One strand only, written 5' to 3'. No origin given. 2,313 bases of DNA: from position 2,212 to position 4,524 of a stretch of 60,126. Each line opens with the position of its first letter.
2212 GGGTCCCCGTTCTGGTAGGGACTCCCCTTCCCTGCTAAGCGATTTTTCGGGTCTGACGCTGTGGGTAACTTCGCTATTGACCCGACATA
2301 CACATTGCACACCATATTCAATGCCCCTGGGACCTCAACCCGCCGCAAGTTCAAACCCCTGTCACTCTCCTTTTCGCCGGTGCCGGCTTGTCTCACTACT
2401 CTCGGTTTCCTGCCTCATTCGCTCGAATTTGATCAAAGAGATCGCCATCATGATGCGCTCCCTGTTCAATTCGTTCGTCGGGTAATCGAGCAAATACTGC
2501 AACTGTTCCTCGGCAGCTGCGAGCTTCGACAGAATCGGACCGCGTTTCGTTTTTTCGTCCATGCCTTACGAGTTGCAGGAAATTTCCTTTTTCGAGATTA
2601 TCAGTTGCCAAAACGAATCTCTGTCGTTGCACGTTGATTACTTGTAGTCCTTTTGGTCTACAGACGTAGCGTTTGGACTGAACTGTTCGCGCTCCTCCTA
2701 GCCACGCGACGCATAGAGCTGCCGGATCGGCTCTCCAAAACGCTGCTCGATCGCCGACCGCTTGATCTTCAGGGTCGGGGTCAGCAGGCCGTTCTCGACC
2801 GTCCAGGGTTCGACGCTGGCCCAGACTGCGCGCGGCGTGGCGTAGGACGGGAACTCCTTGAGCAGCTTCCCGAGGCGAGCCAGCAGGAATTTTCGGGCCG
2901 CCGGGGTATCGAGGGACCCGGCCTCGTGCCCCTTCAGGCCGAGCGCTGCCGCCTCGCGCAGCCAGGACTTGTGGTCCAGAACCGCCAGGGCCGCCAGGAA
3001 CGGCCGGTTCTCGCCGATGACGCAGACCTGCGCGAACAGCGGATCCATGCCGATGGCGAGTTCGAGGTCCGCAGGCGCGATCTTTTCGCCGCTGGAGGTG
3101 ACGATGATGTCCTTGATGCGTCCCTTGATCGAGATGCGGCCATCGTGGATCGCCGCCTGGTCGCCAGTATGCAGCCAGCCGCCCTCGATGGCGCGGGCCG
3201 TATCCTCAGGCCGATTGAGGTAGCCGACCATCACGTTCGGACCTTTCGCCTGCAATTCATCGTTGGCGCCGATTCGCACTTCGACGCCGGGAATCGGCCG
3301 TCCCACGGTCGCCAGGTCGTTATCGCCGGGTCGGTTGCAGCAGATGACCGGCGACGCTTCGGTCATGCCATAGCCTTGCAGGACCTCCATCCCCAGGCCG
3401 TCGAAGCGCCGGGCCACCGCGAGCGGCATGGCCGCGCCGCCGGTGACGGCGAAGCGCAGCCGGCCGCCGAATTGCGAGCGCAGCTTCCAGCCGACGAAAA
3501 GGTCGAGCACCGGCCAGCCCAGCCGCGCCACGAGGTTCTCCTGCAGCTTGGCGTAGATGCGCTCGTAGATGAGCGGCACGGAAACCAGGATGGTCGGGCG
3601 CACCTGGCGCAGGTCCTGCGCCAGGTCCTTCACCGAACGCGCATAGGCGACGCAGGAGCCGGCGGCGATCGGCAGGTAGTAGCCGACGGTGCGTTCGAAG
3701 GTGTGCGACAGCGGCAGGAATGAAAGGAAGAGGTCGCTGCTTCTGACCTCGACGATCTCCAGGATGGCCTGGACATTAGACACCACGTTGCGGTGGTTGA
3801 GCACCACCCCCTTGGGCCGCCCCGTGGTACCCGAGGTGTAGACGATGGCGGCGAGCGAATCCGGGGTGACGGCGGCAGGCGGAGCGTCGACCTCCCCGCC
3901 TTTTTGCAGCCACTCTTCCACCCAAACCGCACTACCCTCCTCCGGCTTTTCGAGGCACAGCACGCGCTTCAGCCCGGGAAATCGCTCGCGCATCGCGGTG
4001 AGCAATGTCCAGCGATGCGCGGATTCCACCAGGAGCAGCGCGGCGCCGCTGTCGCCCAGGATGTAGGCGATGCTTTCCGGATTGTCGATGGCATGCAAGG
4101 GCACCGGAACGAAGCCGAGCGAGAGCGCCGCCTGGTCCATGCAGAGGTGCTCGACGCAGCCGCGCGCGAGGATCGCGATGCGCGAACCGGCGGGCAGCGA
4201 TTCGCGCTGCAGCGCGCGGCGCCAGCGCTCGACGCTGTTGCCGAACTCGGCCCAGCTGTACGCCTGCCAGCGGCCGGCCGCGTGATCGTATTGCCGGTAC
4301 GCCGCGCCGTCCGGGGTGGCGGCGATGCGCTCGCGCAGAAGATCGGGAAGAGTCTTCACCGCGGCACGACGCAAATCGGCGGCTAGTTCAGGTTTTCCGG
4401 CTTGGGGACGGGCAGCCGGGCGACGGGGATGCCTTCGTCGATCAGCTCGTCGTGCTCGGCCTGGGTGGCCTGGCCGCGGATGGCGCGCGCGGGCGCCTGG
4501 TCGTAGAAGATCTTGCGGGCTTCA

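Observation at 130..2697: Low-GC 2.6-kb islet between two convergent core genes carries an unknown / HEPN / His-Me-finger gene trio: candidate undescribed defence or toxin module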

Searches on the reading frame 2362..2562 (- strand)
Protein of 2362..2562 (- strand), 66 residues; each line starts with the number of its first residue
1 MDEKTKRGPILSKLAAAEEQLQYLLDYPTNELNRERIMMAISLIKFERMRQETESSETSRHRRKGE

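Call 4: search_protein_families(library=pfam, proteins=[window:2362-2562:-], max_evalue=1)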
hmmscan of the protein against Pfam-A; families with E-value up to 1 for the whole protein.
window:2362-2562:- (66 aa): 0 families

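Call 5: search_protein_families(library=padloc, proteins=[window:2362-2562:-], max_evalue=1)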
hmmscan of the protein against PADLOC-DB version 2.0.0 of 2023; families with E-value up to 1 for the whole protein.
window:2362-2562:- (66 aa): 0 families

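Call 6: search_protein_families(library=ncbifam, proteins=[window:2362-2562:-], max_evalue=1)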
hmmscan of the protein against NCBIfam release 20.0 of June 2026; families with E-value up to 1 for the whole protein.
window:2362-2562:- (66 aa): 0 families

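Call 53: search_protein_families(library=phrogs, proteins=[window:2362-2562:-], max_evalue=0.1)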
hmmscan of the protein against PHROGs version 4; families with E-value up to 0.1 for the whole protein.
window:2362-2562:- (66 aa): 1 family
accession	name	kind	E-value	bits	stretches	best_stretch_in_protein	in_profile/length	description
phrog_35403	-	unknown function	0.04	15.3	1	18-62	4-48/87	-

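Call 60: search_dna_similar(query=window:2362-2562:-, collection=plasmids, mode=protein, max_evalue=0.1, max_rows=20)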
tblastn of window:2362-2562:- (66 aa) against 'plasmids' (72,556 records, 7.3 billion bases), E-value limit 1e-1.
No match.

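Call 102: list_cluster_members(proteins=[P0025, P0008, P0001, window:2362-2562:-])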
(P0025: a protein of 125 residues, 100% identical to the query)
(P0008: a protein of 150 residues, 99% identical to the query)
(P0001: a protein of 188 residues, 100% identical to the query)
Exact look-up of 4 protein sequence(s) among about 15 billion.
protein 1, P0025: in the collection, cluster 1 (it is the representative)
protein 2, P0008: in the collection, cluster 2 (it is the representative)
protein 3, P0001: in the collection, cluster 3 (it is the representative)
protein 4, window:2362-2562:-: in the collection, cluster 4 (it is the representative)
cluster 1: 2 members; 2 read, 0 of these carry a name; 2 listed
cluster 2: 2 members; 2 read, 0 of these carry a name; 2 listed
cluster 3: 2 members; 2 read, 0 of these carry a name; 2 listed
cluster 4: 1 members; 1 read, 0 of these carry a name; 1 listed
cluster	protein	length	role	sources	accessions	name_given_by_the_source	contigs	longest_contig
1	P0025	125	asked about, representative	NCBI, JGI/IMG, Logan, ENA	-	-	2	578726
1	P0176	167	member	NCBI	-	-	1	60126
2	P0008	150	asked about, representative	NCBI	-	-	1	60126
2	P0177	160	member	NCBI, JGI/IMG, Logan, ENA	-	-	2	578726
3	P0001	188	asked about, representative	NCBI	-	-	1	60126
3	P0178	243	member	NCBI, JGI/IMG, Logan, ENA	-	-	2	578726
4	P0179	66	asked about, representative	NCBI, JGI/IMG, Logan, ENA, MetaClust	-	-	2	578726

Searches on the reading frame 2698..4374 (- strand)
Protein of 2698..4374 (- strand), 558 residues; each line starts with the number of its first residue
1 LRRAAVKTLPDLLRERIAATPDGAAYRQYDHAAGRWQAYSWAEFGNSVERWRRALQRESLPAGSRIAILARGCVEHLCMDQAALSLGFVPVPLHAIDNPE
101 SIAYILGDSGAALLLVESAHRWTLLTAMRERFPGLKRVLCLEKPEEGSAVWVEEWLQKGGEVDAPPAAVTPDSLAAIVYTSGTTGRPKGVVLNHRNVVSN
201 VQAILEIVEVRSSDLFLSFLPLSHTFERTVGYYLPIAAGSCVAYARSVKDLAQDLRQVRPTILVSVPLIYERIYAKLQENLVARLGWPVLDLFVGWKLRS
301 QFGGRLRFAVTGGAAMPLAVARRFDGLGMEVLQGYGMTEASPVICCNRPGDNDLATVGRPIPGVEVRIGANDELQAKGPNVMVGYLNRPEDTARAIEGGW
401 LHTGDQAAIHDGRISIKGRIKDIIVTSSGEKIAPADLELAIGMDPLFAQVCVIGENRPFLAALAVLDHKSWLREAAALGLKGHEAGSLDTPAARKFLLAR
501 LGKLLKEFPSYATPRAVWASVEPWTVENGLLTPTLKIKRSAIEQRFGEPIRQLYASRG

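Call 4: search_protein_families(library=pfam, proteins=[window:2698-4374:-], max_evalue=1)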
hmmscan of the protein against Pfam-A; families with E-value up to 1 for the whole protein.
window:2698-4374:- (558 aa): 2 families
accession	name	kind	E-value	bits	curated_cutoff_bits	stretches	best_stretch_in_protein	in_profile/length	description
PF00501.34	AMP-binding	-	2e-71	241.3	29.9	1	14-386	2-384/384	AMP-binding enzyme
PF23562.2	AMP-binding_C_3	-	2.1e-08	35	20.8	1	422-469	2-50/124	AMP-binding enzyme C-terminal domain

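Call 29: find_related_loci(query=window:2698-4374:-, collection=genome_contigs, flank=8000)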
Query window:2698-4374:- (558 aa) in genome_contigs; peptide patterns used: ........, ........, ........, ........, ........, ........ (x = any residue, [..] = any of these).
599 stretches matched a pattern (row limit reached: there are more); 589 encode a relative of the query (tblastn E <= 1e-3); the best 80 are kept; 80 distinct loci.
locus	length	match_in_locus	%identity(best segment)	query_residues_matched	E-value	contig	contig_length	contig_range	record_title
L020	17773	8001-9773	55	7-557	0e+0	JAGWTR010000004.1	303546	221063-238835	MAG: Burkholderiales bacterium isolate REEB378 contig-150_6, whole genome shotgun sequence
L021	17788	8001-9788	52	5-554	1e-178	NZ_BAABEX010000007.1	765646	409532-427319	Acidovorax lacteus strain JCM 31890 sequence07, whole genome shotgun sequence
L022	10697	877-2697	48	6-555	4e-171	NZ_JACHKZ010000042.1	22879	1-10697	Comamonas odontotermitis strain S00124 Ga0436309_42, whole genome shotgun sequence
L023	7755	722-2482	46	5-555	9e-166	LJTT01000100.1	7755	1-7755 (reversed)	MAG: Betaproteobacteria bacterium SG8_41 WOR_8-12_13347, whole genome shotgun sequence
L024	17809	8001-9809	46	4-555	3e-165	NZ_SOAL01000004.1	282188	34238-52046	Comamonas sp. JUb58 Ga0304811_104, whole genome shotgun sequence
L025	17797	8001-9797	46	4-555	3e-162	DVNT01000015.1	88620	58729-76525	MAG TPA_asm: Candidatus Aphodousia gallistercoris isolate CHK121-301 CHK121__C92488_L88620_ERR2241889, whole genome shot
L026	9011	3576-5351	46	8-558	8e-162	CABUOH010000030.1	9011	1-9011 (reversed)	MAG TPA_asm: uncultured Sutterella sp. isolate MGYG-HGUT-04187 genome assembly, contig: GUT_GENOME258867_30, whole genom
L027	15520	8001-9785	44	6-555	1e-157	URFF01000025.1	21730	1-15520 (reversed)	uncultured Sutterella sp. isolate UMGS941 genome assembly, contig: NODE_840_length_21730_cov_4.08466, whole genome shotg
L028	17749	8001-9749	45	8-554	4e-155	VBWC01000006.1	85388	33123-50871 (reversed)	MAG: Gammaproteobacteria bacterium isolate X1_MaxBin.010 scaffold_66, whole genome shotgun sequence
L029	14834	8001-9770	45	8-557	2e-153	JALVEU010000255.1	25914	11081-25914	MAG: Gammaproteobacteria bacterium isolate 134-614_metabat2_scaf2bin.130 134-614_scaffold_494_c1, whole genome shotgun s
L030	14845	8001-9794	43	4-555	7e-153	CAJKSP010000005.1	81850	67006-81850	MAG TPA_asm: uncultured Sutterella sp. isolate ERR1430431-bin.4 genome assembly, contig: NODE_296_length_81850_cov_8.393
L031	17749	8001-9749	44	7-554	1e-149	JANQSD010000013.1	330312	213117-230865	MAG: Arenicellales bacterium isolate IP29b_bin.88 k99_68458, whole genome shotgun sequence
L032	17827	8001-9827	43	2-558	3e-149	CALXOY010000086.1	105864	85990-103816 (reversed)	MAG: uncultured Duodenibacillus sp. isolate E25__bin48 genome assembly, contig: E25__k127_2998768, whole genome shotgun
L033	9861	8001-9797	46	6-556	2e-149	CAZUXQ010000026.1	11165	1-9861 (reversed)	MAG TPA_asm: uncultured Sutterella sp. isolate SRP141132_co4_395 genome assembly, contig: NODE_6200_length_11165_cov_5.0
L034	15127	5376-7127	43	8-554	1e-148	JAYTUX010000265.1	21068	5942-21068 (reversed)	MAG: Betaproteobacteria bacterium isolate GFS_5632 GFS_5632_264, whole genome shotgun sequence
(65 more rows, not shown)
